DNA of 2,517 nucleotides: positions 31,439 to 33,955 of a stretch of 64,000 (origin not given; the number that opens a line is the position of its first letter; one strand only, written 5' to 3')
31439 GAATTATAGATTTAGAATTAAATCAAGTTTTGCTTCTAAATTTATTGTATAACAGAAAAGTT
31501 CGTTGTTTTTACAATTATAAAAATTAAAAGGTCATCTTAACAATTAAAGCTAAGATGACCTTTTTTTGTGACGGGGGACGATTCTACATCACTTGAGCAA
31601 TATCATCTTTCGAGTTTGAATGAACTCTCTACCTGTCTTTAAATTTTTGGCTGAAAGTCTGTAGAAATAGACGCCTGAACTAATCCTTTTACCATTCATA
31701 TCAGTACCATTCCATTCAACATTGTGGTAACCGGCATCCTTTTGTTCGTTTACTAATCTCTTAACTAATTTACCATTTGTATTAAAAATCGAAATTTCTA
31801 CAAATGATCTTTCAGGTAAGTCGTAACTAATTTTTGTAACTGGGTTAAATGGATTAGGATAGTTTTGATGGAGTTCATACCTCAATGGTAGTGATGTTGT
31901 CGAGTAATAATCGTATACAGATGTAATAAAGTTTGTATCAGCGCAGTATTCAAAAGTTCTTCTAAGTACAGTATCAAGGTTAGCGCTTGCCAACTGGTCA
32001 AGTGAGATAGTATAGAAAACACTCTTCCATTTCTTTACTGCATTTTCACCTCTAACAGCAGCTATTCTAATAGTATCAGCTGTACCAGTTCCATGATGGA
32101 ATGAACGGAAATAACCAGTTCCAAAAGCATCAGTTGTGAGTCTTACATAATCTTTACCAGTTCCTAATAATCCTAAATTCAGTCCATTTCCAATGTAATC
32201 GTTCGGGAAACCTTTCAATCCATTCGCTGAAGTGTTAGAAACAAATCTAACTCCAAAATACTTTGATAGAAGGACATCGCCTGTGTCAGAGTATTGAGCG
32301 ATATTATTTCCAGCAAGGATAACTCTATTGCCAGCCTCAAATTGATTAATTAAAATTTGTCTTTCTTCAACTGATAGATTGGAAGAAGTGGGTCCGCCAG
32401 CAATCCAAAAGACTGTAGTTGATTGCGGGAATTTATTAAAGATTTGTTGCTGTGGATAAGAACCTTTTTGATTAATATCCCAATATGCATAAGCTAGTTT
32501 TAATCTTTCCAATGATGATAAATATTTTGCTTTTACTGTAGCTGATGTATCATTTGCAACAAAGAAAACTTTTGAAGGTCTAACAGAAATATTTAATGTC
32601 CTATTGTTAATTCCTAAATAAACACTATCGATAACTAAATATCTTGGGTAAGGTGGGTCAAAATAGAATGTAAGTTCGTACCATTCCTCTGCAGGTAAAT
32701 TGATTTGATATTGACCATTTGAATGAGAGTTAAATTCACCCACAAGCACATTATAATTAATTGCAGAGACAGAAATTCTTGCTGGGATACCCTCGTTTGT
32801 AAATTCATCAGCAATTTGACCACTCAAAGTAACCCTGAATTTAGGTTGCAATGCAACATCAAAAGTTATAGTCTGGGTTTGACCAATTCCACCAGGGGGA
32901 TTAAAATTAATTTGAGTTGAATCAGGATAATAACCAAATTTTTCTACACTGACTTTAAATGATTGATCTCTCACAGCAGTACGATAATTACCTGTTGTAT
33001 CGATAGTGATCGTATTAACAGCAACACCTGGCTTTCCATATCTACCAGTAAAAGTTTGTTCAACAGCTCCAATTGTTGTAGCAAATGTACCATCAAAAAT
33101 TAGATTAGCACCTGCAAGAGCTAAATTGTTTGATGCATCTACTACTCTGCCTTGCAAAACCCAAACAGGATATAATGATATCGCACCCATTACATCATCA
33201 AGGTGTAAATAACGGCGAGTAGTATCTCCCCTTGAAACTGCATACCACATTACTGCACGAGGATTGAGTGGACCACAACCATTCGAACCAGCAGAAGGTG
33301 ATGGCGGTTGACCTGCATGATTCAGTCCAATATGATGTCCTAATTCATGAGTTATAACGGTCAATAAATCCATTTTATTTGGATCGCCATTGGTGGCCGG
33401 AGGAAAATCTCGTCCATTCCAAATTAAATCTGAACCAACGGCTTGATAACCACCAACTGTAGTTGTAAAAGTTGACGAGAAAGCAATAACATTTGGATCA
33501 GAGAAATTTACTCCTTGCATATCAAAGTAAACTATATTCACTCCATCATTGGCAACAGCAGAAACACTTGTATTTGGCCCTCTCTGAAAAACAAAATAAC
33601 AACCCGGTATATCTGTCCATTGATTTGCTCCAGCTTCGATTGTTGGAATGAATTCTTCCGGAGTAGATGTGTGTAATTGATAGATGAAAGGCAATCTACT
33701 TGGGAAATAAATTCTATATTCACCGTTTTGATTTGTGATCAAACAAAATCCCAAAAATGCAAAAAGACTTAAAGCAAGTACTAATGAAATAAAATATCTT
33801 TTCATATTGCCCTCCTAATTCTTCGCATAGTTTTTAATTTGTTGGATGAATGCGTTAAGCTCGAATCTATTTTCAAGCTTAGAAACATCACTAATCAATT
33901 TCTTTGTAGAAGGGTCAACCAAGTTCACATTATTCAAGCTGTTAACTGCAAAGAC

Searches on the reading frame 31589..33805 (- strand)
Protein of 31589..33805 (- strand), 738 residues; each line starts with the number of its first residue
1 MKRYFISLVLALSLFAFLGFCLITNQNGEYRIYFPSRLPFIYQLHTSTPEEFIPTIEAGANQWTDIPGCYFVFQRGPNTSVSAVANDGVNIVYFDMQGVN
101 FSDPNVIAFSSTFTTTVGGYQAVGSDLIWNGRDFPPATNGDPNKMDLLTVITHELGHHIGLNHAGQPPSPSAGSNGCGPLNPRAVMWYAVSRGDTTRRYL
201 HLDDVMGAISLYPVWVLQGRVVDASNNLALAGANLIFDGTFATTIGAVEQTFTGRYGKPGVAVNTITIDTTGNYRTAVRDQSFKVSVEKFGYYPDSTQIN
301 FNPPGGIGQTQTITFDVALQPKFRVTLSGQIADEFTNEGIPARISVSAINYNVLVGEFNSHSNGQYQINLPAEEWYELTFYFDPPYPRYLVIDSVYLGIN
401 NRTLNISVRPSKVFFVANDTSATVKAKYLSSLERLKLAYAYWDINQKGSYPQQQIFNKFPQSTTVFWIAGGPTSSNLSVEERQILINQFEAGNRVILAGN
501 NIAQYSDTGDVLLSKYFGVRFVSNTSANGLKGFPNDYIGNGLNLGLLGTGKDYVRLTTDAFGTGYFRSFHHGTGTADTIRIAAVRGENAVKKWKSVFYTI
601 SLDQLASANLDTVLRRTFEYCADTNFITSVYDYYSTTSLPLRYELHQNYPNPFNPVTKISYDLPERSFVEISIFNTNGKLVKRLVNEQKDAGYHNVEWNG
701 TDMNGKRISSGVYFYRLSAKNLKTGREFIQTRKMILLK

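Call 50: search_protein_families(library=pfam, proteins=[window:31589-33805:-], max_evalue=0.0001)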
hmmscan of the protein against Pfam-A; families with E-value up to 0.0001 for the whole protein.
window:31589-33805:- (738 aa): 5 families
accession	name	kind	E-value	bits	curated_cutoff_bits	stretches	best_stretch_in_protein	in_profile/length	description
PF13860.13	FlgD_ig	-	3.1e-10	40.3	27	1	663-721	18-77/79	FlgD Ig-like domain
PF18962.6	Por_Secre_tail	-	1e-08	35.8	27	1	649-724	2-69/75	Secretion system C-terminal sorting domain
PF13585.12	CHU_C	-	2.1e-05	25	27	1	669-721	29-74/86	CHU_C Type IX secretion signal domain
PF00413.30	Peptidase_M10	-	3e-05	24.4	24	0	139-167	100-128/159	Matrixin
PF13715.12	CarbopepD_reg_2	-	6e-05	23.4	32.2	0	217-242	1-26/88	CarboxypepD_reg-like domain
